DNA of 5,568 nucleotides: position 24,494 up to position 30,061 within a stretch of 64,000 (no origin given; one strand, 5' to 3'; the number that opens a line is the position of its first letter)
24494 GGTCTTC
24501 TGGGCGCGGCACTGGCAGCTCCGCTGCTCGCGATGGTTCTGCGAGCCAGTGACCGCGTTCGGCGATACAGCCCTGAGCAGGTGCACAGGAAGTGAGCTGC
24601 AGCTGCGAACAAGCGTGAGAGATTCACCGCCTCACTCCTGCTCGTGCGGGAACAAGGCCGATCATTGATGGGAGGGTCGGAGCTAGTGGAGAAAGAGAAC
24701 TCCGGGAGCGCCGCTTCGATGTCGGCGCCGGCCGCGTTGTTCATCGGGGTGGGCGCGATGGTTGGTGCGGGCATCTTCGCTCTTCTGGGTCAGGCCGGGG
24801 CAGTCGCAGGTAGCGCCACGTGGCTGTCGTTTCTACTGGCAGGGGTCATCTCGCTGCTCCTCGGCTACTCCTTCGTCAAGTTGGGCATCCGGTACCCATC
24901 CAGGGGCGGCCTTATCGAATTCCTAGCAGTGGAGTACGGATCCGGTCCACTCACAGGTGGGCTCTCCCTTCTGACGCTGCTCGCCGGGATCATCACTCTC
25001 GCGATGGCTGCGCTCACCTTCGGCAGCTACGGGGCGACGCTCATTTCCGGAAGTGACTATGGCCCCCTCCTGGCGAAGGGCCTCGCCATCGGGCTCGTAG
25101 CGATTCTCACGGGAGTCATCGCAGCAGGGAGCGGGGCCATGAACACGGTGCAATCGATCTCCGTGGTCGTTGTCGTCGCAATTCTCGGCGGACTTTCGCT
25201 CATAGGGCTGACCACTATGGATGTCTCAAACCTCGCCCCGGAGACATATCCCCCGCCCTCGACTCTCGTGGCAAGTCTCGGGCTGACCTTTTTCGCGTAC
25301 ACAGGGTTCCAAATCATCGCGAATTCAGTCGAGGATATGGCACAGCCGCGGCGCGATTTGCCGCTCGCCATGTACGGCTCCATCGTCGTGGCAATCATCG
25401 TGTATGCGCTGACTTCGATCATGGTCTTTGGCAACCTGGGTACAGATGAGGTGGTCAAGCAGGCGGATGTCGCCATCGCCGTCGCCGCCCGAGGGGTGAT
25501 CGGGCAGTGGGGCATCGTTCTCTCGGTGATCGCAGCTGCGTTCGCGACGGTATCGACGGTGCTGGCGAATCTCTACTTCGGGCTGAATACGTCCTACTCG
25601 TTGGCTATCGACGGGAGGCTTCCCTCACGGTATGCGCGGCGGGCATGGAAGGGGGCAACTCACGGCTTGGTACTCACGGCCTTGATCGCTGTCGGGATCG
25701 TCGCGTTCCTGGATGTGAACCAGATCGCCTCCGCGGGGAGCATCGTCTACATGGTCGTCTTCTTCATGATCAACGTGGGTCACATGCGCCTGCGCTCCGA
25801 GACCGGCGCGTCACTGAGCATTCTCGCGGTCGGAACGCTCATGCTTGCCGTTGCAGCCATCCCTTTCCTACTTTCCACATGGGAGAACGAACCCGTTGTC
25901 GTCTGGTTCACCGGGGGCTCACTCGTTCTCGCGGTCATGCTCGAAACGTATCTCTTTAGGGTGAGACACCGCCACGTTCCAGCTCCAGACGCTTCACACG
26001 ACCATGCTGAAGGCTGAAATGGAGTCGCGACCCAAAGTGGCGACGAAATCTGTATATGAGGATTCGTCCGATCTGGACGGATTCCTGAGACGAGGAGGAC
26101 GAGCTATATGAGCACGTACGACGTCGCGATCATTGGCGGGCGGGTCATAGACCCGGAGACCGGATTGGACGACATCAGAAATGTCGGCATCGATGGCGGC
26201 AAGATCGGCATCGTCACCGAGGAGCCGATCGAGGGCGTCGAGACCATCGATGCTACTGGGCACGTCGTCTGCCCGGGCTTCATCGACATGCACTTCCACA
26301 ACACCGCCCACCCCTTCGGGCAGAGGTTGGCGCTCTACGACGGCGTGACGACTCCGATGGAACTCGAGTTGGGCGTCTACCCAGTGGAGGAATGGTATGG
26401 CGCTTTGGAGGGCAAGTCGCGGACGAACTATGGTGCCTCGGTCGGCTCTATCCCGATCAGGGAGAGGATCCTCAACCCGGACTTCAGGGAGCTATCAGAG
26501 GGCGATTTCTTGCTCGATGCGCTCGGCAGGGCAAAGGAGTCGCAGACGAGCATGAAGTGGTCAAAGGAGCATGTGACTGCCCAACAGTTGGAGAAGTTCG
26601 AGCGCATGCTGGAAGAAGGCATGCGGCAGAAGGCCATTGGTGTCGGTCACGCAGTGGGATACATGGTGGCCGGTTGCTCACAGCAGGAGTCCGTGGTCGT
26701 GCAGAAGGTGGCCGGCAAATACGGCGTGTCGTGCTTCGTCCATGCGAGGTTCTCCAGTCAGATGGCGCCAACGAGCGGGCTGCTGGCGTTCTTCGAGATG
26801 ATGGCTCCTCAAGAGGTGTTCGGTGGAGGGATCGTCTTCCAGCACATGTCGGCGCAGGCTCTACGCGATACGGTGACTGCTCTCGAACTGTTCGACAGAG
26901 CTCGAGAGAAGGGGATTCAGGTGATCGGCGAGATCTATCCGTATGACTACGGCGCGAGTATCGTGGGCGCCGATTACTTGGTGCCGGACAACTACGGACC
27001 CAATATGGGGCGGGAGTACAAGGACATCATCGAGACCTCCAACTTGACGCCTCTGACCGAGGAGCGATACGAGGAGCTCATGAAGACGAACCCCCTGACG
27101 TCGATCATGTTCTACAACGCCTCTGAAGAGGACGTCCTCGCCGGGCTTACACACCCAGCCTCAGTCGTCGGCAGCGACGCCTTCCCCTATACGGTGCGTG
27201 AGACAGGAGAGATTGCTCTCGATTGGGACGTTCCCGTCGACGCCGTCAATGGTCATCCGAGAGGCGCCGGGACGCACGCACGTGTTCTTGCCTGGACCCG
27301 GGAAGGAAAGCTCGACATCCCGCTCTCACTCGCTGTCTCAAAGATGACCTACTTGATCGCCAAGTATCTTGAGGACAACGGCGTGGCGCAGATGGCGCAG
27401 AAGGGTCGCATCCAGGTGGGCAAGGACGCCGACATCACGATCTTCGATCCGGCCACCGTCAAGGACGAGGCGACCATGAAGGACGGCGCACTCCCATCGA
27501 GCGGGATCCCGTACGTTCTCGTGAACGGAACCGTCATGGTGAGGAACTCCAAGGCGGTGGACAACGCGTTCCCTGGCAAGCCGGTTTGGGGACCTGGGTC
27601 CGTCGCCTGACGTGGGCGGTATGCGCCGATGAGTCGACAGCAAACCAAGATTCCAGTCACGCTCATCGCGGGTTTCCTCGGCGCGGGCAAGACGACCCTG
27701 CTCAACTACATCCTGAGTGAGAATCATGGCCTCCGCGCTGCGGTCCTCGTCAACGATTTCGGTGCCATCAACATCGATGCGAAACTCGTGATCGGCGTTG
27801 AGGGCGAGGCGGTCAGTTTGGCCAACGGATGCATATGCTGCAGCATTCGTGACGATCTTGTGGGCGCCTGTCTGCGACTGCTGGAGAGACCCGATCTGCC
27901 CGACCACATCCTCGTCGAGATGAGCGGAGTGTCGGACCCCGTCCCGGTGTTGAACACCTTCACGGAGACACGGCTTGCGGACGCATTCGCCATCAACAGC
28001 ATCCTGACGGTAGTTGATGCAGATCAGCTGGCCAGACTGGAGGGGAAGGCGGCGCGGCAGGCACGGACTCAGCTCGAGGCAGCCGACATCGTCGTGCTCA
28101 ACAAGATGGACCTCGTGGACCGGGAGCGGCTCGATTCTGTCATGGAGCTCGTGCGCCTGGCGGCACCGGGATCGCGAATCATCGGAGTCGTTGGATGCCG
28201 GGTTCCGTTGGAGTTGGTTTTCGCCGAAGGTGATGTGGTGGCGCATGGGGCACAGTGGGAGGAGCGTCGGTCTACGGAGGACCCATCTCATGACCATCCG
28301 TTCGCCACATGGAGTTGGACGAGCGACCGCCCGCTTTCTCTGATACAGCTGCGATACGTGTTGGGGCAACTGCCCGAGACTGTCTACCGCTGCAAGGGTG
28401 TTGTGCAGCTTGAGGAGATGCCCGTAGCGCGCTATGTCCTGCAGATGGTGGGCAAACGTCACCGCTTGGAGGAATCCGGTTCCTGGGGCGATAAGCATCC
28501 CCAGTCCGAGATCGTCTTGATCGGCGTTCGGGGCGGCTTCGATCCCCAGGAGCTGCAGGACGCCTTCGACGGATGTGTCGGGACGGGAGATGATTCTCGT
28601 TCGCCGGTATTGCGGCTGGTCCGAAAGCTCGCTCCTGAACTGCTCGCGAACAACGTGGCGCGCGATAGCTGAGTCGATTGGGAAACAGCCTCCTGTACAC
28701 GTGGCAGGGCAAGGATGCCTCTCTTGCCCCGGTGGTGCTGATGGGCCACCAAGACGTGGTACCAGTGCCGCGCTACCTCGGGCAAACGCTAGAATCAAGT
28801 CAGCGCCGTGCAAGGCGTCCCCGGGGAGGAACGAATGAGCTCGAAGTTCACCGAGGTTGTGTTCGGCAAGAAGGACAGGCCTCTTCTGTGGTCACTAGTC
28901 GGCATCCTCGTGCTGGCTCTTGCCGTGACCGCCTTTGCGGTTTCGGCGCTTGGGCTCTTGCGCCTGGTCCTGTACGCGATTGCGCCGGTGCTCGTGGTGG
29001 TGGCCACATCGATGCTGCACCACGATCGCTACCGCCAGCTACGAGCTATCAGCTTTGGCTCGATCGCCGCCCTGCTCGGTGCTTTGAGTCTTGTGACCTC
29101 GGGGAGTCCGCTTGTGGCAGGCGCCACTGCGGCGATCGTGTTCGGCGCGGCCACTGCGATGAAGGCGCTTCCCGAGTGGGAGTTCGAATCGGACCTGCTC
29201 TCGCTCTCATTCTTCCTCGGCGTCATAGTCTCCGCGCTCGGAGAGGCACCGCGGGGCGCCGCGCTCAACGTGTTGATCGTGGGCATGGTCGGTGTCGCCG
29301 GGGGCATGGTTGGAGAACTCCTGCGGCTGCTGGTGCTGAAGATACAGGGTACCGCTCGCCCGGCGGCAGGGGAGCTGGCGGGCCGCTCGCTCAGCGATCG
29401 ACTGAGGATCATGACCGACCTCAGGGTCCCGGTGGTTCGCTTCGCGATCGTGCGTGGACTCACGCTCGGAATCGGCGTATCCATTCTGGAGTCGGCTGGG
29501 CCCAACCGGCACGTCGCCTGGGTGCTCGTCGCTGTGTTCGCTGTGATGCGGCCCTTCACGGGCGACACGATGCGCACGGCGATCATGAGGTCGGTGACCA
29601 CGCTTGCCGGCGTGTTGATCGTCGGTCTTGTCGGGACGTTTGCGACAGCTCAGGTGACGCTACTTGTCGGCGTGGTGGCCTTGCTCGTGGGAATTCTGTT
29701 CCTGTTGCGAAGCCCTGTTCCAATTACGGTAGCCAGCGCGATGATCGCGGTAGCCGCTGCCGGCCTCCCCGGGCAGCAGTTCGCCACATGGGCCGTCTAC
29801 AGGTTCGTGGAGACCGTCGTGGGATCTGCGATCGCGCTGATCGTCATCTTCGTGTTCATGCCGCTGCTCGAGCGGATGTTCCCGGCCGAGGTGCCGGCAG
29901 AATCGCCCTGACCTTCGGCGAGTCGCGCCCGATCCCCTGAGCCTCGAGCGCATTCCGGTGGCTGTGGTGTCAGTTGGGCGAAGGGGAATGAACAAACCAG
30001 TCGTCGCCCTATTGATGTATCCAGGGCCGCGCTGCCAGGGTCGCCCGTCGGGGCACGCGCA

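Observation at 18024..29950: An ~11.9 kb lower-G+C block beside tRNA-Arg looks like a decayed genomic island carrying amino-acid/dicarboxylate uptake and hydrolase genes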

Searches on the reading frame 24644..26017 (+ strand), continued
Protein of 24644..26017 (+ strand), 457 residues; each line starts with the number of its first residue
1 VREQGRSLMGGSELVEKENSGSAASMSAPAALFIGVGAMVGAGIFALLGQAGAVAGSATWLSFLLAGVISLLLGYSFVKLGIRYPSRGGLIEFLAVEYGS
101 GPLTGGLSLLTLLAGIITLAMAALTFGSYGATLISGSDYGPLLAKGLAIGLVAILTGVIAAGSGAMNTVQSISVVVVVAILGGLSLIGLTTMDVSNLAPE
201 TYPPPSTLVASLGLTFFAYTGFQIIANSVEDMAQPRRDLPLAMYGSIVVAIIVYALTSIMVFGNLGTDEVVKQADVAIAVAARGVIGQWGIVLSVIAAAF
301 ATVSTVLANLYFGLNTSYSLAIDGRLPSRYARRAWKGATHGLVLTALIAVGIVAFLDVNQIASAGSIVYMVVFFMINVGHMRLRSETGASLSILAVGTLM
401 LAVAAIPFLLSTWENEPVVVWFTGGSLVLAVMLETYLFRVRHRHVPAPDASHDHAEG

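Call 46: search_protein_families(library=ncbifam, proteins=[window:24644-26017:+], max_evalue=0.00001)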
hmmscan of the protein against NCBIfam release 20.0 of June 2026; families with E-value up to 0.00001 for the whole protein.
window:24644-26017:+ (457 aa): 10 families
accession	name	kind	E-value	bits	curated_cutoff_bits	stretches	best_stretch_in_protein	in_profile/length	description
TIGR00909.1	2A0306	subfamily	1.4e-33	116.5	556.8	1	31-429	10-420/429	amino acid transporter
NF053761.1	BrChAATpBcaP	equivalog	1.8e-23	83.3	690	1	20-388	18-400/460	branched-chain amino acid transporter BcaP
TIGR00906.1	2A0303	subfamily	3.7e-17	62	681.7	1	30-387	37-430/602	cationic amino acid transport permease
NF008245.0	PRK11021.1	equivalog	1.6e-13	50.5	284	1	38-396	20-379/419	L-methionine/branched-chain amino acid transporter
TIGR00911.1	2A0308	subfamily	1.6e-12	46.7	701.8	1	34-385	56-418/505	L-type amino acid transporter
TIGR00905.1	2A0302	subfamily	5.7e-12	45.2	409.05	1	31-353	14-348/473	basic amino acid/polyamine antiporter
NF007938.0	PRK10655.1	equivalog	1.2e-09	37.9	409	1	35-280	17-264/438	putrescine-ornithine antiporter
NF040513.1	antiport_TyrP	equivalog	4e-09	35.7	630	1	174-388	164-388/465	tyrosine-tyramine antiporter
TIGR00912.1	2A0309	subfamily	4.9e-09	36.1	139.55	1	31-274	8-244/357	endospore germination permease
NF008466.1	PRK11357.1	equivalog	5.6e-06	25.5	800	1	30-368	14-358/446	fructoselysine/psicoselysine transporter FrlA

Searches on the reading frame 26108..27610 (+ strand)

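Call 4: search_protein_families(library=pfam, proteins=[window:26108-27610:+])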
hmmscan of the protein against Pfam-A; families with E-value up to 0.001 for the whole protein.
window:26108-27610:+ (500 aa): 2 families
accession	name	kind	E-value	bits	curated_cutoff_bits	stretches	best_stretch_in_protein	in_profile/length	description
PF07969.17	Amidohydro_3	-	5.3e-14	53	29.7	2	45-89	1-53/472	Amidohydrolase family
PF01979.26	Amidohydro_1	-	9e-08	32.2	25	0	396-476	275-344/345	Amidohydrolase family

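Call 46: search_protein_families(library=ncbifam, proteins=[window:26108-27610:+], max_evalue=0.00001)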
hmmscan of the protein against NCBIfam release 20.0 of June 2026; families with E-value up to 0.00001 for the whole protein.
window:26108-27610:+ (500 aa): 24 families
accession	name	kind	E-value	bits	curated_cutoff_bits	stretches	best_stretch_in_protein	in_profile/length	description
NF006560.0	PRK09061.1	subfamily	2.4e-117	392.4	340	1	1-494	23-512/517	amidohydrolase family protein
NF006689.0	PRK09237.1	equivalog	3.3e-16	58.8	371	1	3-65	2-66/383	amidohydrolase/deacetylase family metallohydrolase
NF006845.0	PRK09357.2-6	equivalog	7.7e-13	47.9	728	1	7-80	4-79/428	dihydroorotase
NF005791.0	PRK07627.1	equivalog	1.9e-12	46.9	442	1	6-62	3-61/425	dihydroorotase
TIGR03121.1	one_C_dehyd_A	equivalog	2.9e-12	45.6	392.75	1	7-65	3-62/556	formylmethanofuran dehydrogenase subunit A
NF006844.0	PRK09357.2-5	equivalog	2.2e-11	43.4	701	1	8-64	6-63/422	dihydroorotase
NF009941.0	PRK13404.1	subfamily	6.3e-11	41.6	647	1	2-65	2-63/478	dihydropyrimidinase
NF006838.0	PRK09357.1-3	equivalog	1.2e-10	40.8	644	1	6-62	3-61/423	dihydroorotase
TIGR02033.1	D-hydantoinase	equivalog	1.9e-10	40.3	393.25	0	8-66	3-61/454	dihydropyrimidinase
NF006839.0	PRK09357.1-4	equivalog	2.5e-10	39.6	576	1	8-65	4-62/422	dihydroorotase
TIGR03178.1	allantoinase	equivalog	5e-10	38.8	357.85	0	5-66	1-61/441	allantoinase AllB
NF058539.1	ergo_uti2_ErtD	equivalog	6.3e-09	35.2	650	0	8-69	5-66/449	hydantoin-5-propionate amidohydrolase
NF005960.0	PRK08044.1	equivalog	9.7e-09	34.4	688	0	22-79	19-84/453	allantoinase AllB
NF006559.0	PRK09060.1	equivalog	1.1e-08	33.8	482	0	2-64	3-64/444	dihydroorotase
TIGR00857.1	pyrC_multi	subfamily_domain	3.4e-08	32.9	279.05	0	25-64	7-47/412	dihydroorotase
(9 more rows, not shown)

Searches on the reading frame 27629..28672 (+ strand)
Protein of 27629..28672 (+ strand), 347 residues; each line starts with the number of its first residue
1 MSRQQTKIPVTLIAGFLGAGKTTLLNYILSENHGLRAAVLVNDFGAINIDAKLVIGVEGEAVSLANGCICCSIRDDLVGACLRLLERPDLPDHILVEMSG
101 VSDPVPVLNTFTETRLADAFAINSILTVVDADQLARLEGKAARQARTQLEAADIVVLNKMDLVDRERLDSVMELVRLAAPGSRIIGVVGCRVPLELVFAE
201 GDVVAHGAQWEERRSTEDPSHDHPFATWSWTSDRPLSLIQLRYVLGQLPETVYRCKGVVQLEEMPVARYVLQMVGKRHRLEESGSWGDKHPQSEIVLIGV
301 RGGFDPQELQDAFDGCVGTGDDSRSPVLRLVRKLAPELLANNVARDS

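Call 4: search_protein_families(library=pfam, proteins=[window:27629-28672:+])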
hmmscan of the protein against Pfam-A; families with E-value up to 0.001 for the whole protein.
window:27629-28672:+ (347 aa): 3 families
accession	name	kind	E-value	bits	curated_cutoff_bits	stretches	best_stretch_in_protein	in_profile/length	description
PF02492.25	cobW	-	9.1e-51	172.4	20.7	1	9-176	1-170/180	CobW/HypB/UreG, nucleotide-binding domain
PF07683.19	CobW_C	-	3.6e-19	68.8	22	1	225-317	1-94/94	Cobalamin synthesis protein cobW C-terminal domain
PF00009.33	GTP_EFTU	-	3.2e-06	27.3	26.5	0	111-176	82-147/188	Elongation factor Tu GTP binding domain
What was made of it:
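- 27629..28672 (+): COG0523 (CobW/ZigA-like) metallochaperone GTPase, 18 nt after the amidohydrolase. PF02492 and PF07683 (call 4).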

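Call 46: search_protein_families(library=ncbifam, proteins=[window:27629-28672:+], max_evalue=0.00001)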
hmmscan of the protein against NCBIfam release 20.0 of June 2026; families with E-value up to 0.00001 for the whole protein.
window:27629-28672:+ (347 aa): 6 families
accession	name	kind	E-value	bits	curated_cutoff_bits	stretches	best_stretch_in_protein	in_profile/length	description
TIGR02475.1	CobW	equivalog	1.3e-47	162.4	332.1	2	6-136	2-138/342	cobalamin biosynthesis protein CobW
NF038288.1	chaper_GTP_ZigA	equivalog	3.8e-44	151.2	600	2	8-135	1-139/390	zinc metallochaperone GTPase ZigA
NF008578.0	PRK11537.1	equivalog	7.1e-39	133.9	361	1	7-315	3-315/318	GTPase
NF041053.1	CobW_rel_Se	equivalog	1.3e-16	60.9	180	1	11-177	4-171/195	CobW-related selenoprotein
NF047431.1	hiber_recruit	equivalog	2.4e-06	26.7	375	0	57-288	57-317/402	ribosome hibernation factor-recruiting GTPase MRF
TIGR00073.1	hypB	equivalog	7.1e-06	25.7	121.2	0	11-100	33-120/217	hydrogenase nickel incorporation protein HypB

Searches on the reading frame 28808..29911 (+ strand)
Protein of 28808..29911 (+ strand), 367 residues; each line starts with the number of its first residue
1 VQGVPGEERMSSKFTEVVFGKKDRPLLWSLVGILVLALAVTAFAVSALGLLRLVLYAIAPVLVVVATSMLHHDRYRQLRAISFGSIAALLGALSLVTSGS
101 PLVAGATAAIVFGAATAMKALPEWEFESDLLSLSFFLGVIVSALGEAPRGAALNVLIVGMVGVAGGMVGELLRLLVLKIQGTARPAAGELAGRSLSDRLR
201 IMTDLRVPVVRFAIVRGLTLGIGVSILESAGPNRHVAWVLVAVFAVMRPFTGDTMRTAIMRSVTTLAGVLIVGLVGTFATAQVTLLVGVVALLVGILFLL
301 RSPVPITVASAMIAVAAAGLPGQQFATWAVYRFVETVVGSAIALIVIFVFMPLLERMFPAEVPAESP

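Call 4: search_protein_families(library=pfam, proteins=[window:28808-29911:+])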
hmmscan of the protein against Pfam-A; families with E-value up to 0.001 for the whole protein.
window:28808-29911:+ (367 aa): 1 family
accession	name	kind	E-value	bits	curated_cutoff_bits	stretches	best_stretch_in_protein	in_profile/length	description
PF13515.12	FUSC_2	-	1.2e-13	51.7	25.6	1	232-346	10-126/126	Fusaric acid resistance protein-like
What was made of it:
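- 28808..29911 (+): FUSC_2-domain membrane protein. It is a sporadic accessory gene and not part of the shared unit. PF13515 (call 4).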

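Call 46: search_protein_families(library=ncbifam, proteins=[window:28808-29911:+], max_evalue=0.00001)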
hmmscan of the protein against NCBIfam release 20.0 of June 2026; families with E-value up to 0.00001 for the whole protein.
window:28808-29911:+ (367 aa): 0 families

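Call 47: find_homologous_proteins(query=window:28808-29911:+)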
Query window:28808-29911:+ (367 aa): 2 proteins with E <= 0.001 among 8000 candidates.
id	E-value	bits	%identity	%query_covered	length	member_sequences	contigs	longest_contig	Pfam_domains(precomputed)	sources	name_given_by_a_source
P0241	1.2e-208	710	100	98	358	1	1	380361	PF13515.13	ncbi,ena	-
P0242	9.5e-146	503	72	96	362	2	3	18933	PF13515.13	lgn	-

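Call 48: find_encoding_contigs(protein=P0242, flank=10000, max_places=3)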
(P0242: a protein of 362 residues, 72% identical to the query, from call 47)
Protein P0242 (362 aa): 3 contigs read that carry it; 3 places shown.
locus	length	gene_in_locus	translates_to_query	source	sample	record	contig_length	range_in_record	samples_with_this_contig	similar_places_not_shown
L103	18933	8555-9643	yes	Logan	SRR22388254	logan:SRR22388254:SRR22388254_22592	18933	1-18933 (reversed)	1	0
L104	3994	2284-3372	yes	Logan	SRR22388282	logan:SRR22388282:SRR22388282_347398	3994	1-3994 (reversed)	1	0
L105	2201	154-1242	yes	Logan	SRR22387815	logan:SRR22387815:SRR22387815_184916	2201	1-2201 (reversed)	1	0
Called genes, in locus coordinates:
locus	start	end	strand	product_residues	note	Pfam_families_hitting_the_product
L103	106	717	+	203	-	PF01810:LysE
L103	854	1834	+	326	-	PF08240:ADH_N, PF00107:ADH_zinc_N, PF13602:ADH_zinc_N_2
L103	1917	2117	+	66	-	-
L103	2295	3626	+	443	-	PF06863:DUF1254, PF06742:DUF1214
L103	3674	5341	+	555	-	PF00916:Sulfate_transp, PF01740:STAS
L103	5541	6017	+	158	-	-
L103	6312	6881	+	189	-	PF22765:DUF7010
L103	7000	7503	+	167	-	-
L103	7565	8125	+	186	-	PF00583:Acetyltransf_1, PF13673:Acetyltransf_10, PF13508:Acetyltransf_7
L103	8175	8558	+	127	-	PF14864:Alkyl_sulf_C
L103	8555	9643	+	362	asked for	PF13515:FUSC_2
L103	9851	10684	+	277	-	PF02558:ApbA, PF08546:ApbA_C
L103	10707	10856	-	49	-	-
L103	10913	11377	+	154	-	-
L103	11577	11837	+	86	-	-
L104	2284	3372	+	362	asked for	PF13515:FUSC_2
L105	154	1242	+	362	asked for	PF13515:FUSC_2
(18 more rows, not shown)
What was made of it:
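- Tried and rejected: FUSC as a right-flank anchor (calls 47, 48).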
